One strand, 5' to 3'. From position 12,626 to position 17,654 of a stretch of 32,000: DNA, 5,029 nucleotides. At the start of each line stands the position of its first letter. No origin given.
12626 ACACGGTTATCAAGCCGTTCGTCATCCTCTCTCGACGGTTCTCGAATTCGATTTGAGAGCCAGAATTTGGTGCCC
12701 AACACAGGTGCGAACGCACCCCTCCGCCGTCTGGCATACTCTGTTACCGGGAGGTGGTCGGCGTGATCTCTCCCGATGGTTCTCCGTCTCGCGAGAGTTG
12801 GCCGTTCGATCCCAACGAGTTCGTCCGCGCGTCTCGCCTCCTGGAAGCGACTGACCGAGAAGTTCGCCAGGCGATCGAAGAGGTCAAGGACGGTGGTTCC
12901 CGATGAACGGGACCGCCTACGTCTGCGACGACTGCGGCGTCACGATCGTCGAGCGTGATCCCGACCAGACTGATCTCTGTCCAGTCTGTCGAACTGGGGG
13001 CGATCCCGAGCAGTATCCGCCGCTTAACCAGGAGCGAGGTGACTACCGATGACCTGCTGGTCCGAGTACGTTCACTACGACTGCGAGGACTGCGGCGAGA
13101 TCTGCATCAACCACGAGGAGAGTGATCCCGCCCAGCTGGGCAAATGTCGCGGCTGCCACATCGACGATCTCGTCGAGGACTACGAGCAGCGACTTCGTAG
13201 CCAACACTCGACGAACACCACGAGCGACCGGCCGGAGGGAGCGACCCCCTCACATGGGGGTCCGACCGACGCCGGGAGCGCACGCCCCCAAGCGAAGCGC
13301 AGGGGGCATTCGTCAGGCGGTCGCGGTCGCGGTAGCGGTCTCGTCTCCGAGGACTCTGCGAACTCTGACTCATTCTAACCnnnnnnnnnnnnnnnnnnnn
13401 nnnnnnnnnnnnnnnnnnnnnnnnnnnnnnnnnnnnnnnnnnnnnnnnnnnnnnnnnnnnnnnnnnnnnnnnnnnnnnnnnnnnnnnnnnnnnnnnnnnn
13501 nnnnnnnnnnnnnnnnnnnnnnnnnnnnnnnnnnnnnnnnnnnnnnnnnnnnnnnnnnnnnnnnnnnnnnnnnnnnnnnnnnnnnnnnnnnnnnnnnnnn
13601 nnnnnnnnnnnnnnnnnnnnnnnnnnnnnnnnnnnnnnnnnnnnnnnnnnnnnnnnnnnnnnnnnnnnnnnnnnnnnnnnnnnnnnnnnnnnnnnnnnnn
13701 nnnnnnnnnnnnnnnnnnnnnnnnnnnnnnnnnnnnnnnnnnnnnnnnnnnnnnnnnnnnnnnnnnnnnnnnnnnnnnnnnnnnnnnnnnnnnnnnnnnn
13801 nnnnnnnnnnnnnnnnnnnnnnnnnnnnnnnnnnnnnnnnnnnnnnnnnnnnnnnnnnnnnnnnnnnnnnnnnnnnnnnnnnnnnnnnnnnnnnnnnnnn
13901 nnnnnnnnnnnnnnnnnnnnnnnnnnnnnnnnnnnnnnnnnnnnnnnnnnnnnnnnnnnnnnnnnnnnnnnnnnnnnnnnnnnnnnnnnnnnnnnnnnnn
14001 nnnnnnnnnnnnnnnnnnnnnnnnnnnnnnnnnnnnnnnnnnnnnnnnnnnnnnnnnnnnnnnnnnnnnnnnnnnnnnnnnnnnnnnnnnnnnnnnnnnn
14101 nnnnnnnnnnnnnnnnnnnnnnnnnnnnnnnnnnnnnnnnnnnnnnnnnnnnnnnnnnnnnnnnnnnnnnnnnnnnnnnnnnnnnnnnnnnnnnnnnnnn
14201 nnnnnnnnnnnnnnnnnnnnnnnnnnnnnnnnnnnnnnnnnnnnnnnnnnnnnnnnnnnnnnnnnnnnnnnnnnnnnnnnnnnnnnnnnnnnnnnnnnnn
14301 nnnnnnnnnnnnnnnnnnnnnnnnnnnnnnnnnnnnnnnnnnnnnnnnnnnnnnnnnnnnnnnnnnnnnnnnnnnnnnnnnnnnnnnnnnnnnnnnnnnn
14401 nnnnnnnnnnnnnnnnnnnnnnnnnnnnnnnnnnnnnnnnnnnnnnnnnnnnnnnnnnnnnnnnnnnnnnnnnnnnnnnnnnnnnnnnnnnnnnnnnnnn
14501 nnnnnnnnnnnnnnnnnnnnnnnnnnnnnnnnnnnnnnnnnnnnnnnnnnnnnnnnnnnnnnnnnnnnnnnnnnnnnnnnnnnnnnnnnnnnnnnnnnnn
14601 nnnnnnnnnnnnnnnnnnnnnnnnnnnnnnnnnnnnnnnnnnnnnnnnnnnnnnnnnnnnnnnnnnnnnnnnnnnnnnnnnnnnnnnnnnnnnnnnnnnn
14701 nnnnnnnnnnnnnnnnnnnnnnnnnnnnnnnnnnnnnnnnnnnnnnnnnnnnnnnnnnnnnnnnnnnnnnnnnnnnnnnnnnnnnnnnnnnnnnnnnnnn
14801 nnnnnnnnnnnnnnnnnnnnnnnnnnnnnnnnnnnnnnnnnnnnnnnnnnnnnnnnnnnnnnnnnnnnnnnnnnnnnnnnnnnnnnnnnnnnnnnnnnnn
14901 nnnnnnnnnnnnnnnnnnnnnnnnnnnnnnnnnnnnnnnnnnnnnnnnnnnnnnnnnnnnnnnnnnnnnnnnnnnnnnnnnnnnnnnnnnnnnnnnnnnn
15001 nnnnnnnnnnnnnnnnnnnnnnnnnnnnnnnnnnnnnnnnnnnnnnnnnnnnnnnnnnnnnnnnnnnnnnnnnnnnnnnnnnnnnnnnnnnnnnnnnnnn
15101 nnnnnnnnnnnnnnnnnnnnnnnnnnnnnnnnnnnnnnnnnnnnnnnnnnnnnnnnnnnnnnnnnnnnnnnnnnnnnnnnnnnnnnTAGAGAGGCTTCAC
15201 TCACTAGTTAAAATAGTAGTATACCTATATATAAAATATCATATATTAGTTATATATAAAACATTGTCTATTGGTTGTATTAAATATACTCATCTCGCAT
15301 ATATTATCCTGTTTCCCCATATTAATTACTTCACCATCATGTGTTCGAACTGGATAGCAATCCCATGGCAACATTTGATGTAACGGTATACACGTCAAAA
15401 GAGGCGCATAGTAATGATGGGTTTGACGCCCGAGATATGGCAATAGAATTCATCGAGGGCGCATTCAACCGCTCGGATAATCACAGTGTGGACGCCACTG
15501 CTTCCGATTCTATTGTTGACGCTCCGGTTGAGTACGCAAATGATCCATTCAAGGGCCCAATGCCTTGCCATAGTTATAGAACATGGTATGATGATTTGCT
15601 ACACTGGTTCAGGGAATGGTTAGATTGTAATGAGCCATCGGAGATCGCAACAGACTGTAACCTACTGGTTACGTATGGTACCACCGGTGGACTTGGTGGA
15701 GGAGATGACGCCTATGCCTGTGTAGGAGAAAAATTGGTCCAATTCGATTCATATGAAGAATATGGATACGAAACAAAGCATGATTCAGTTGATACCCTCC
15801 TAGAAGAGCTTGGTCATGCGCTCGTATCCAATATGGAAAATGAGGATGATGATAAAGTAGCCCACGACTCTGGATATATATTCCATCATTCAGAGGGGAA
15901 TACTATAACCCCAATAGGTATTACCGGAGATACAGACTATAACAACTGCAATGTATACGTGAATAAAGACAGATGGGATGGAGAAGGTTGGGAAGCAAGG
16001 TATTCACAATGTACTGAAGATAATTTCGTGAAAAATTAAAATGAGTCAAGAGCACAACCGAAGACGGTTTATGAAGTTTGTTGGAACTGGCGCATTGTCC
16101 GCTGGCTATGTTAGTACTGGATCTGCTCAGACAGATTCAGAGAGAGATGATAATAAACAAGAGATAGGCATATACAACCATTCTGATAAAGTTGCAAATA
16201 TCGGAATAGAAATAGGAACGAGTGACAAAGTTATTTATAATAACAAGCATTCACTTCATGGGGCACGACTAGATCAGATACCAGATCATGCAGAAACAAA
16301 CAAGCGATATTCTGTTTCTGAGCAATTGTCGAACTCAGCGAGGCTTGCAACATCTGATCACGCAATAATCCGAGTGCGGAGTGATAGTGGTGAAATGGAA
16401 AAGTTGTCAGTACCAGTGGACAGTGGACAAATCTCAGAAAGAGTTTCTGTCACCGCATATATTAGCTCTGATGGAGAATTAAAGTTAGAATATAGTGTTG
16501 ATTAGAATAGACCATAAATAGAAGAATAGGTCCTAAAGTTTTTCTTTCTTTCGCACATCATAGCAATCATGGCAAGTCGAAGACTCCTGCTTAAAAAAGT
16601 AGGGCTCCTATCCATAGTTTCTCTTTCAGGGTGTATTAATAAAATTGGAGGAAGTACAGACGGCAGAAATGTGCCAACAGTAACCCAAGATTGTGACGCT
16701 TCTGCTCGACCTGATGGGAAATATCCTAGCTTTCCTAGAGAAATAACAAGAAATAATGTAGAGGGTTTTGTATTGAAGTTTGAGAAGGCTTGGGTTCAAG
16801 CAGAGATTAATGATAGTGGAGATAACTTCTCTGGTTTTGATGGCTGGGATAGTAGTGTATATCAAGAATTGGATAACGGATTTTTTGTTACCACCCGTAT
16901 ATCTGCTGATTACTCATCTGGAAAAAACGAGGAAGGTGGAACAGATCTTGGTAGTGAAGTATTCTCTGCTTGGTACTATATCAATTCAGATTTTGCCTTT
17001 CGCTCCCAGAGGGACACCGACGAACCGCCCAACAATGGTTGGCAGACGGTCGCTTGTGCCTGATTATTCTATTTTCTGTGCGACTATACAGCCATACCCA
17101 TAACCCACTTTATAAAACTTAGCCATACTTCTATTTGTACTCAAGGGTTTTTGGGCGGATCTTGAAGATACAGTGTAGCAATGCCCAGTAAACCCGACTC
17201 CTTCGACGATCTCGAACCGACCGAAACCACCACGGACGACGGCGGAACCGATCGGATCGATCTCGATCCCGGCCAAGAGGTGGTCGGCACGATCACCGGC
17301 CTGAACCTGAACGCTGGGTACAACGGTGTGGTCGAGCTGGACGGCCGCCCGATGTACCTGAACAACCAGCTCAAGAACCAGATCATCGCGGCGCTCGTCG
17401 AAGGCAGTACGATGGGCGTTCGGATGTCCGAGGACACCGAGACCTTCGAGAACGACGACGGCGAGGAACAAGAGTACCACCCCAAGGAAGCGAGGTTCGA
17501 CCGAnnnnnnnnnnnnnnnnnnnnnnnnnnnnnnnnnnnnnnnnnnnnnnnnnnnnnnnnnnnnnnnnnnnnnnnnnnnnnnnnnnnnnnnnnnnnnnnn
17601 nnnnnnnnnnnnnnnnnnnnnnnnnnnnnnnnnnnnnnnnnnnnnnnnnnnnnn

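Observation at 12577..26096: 13.5-kb pleolipovirus-like provirus integrated into an intron-containing tRNA-Arg(UCU) gene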

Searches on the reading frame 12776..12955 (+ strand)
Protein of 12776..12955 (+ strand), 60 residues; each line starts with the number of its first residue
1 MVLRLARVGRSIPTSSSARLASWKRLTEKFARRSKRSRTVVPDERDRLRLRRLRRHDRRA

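Call 11: search_protein_families(library=pfam, max_evalue=0.01, proteins=[window:12776-12955:+])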
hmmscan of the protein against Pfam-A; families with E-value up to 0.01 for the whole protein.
window:12776-12955:+ (60 aa): 0 families

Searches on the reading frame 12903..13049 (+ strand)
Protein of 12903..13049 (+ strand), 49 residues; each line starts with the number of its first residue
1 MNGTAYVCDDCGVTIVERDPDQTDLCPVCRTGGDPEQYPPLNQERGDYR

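Call 58: search_protein_families(library=phrogs, max_evalue=0.01, proteins=[window:12903-13049:+])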
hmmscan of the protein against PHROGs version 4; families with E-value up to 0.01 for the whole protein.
window:12903-13049:+ (49 aa): 0 families

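Call 59: search_protein_families(library=pfam, max_evalue=0.05, proteins=[window:12903-13049:+])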
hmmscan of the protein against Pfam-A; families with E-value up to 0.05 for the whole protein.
window:12903-13049:+ (49 aa): 7 families
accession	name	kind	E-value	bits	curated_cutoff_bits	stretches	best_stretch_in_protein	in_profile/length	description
PF09723.15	Zn_ribbon_8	-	0.003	18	34.4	1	6-31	6-34/41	Zinc ribbon domain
PF14206.11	Cys_rich_CPCC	-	0.0048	17.1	24.5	1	7-37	2-32/75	Cysteine-rich CPCC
PF13920.12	zf-C3HC4_3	-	0.0092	16.2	27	1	6-31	24-44/49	Zinc finger, C3HC4 type (RING finger)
PF06677.18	Auto_anti-p27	-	0.0095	16.4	24.1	1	4-29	14-39/40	Sjogren's syndrome/scleroderma autoantigen 1 (Autoantigen p27)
PF23145.1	Zf_2nd_IFT121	-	0.019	15.1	25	1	4-31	15-42/45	IFT121, second zinc finger domain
PF21349.2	RUBY_RBDX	-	0.042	13.7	26.5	0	6-31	1-24/30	Rubrerythrin, rubredoxin-like domain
PF12773.13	DZR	-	0.049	14.2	27.3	0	5-36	12-37/45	Double zinc ribbon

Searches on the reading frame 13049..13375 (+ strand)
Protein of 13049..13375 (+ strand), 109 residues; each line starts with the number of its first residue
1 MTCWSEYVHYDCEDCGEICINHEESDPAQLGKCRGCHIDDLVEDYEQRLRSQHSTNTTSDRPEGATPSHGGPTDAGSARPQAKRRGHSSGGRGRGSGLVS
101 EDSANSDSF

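Call 11: search_protein_families(library=pfam, max_evalue=0.01, proteins=[window:13049-13375:+])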
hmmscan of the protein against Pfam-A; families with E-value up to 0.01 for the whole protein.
window:13049-13375:+ (109 aa): 0 families

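Call 30: search_protein_families(library=padloc, max_evalue=0.01, proteins=[window:13049-13375:+])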
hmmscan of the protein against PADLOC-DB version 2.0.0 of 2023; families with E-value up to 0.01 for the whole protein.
window:13049-13375:+ (109 aa): 0 families

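Call 58: search_protein_families(library=phrogs, max_evalue=0.01, proteins=[window:13049-13375:+])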
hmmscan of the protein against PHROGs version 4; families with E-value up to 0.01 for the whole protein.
window:13049-13375:+ (109 aa): 1 family
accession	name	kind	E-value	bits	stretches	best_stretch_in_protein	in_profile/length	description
phrog_34929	-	unknown function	2e-61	206.1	1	1-109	1-109/109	-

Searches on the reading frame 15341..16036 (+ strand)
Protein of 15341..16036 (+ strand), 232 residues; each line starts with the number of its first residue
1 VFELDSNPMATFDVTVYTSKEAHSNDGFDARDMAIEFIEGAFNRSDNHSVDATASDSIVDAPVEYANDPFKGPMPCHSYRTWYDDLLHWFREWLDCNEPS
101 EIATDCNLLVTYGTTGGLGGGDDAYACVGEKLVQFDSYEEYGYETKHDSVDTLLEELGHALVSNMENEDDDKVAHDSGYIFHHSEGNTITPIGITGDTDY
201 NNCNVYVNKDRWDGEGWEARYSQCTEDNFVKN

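Call 10: search_protein_families(library=pfam, max_evalue=0.01, proteins=[window:15341-16036:+])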
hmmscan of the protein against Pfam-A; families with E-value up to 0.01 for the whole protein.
window:15341-16036:+ (232 aa): 0 families

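Call 12: search_protein_families(library=phrogs, max_evalue=0.01, proteins=[window:15341-16036:+])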
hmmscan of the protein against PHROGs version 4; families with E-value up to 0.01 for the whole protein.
window:15341-16036:+ (232 aa): 0 families

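Call 30: search_protein_families(library=padloc, max_evalue=0.01, proteins=[window:15341-16036:+])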
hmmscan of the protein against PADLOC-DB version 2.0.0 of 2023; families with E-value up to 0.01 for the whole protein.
window:15341-16036:+ (232 aa): 0 families

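Call 84: search_solved_structures(query=window:15341-16036:+, max_evalue=1)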
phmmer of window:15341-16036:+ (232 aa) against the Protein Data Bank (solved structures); distinct sequences matched with E-value up to 1: 0.

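Call 88: find_homologous_proteins(query=window:15341-16036:+, max_evalue=0.001)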
Query window:15341-16036:+ (232 aa): 6 proteins with E <= 0.001 among 68 candidates.
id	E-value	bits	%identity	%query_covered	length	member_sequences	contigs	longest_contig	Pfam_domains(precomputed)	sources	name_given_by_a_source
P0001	3.1e-153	527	100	97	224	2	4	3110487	-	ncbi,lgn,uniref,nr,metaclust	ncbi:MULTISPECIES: hypothetical protein [Halomicrobium]|uniref:Uncharacterized protein n=2 Tax=Halom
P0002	2.3e-99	350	66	96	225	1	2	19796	-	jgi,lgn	-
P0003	6.0e-60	221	48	95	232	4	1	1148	-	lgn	-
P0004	7.6e-58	214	48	95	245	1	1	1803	-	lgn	-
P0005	7.5e-54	201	44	95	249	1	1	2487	-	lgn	-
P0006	4.2e-45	173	42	95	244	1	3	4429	-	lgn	-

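Call 89: find_encoding_contigs(protein=P0002, flank=10000, max_places=3)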
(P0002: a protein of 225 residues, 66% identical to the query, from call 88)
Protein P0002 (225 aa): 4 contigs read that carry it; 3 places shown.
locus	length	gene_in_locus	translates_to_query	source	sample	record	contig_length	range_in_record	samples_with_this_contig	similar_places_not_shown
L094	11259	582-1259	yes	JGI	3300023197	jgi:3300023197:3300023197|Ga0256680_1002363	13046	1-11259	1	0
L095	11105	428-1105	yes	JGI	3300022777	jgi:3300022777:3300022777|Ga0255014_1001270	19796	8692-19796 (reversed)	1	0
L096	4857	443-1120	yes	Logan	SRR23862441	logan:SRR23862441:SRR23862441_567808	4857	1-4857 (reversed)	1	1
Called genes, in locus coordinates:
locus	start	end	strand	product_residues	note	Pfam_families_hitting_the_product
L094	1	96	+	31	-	?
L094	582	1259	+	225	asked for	-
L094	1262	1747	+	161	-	-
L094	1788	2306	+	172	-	-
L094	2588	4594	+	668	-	PF01609:DDE_Tnp_1 (weak)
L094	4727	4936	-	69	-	-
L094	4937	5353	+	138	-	-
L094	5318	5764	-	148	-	PF05787:PhoX (weak)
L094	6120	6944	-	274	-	-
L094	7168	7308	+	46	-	PF24440:DUF7559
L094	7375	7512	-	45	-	-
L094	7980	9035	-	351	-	PF08450:SGL (faint), PF20067:SSL_N (faint)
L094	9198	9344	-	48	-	PF24444:DUF7563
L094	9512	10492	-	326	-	PF00561:Abhydrolase_1, PF12146:Hydrolase_4, PF12697:Abhydrolase_6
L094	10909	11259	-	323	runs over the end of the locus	PF12158:DUF3592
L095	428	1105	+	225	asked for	-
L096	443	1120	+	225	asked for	-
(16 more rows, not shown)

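Call 98: predict_structure(alignment_id=A4)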
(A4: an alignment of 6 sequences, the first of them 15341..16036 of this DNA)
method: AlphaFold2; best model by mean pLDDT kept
length: 232 residues; sequences in the alignment: 6
mean_pLDDT: 51.0   pTM: 0.56
mean pLDDT of the five models: 51.0, 45.8, 44.0, 43.7, 32.7
residues with pLDDT >= 90: 0; 70-90: 49; 50-70: 57; < 50: 126
segments of 3 or more residues with pLDDT < 50: 1-7, 114-205, 207-232
pLDDT, mean of each block of 10 residues (from residue 1): 45 73 61 63 58 82 61 78 71 80 70 44 41 30 30 41 31 31 33 35 47 35 36 31
secondary structure, 60 per line:
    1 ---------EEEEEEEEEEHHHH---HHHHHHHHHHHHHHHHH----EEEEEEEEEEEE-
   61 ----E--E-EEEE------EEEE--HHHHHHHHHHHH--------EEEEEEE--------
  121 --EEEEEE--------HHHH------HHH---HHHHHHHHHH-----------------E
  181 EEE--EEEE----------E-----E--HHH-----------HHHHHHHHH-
elements in order: E10-19 H20-23 H27-43 E48-59 E70-73 E80-83 H86-97 E106-112 E123-128 H137-140 H153-162 E180-183 E186-189 H223-231

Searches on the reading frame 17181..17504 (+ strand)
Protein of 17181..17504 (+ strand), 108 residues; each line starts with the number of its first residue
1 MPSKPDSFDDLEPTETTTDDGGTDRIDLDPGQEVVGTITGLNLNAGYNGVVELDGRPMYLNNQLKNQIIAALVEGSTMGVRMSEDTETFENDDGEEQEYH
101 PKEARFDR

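Call 10: search_protein_families(library=pfam, max_evalue=0.01, proteins=[window:17181-17504:+])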
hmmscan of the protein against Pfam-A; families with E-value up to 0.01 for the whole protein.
window:17181-17504:+ (108 aa): 0 families

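Call 12: search_protein_families(library=phrogs, max_evalue=0.01, proteins=[window:17181-17504:+])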
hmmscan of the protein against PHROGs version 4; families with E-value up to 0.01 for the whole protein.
window:17181-17504:+ (108 aa): 1 family
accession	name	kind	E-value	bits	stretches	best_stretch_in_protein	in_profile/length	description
phrog_6009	-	unknown function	2.8e-39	135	1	2-107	3-115/118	-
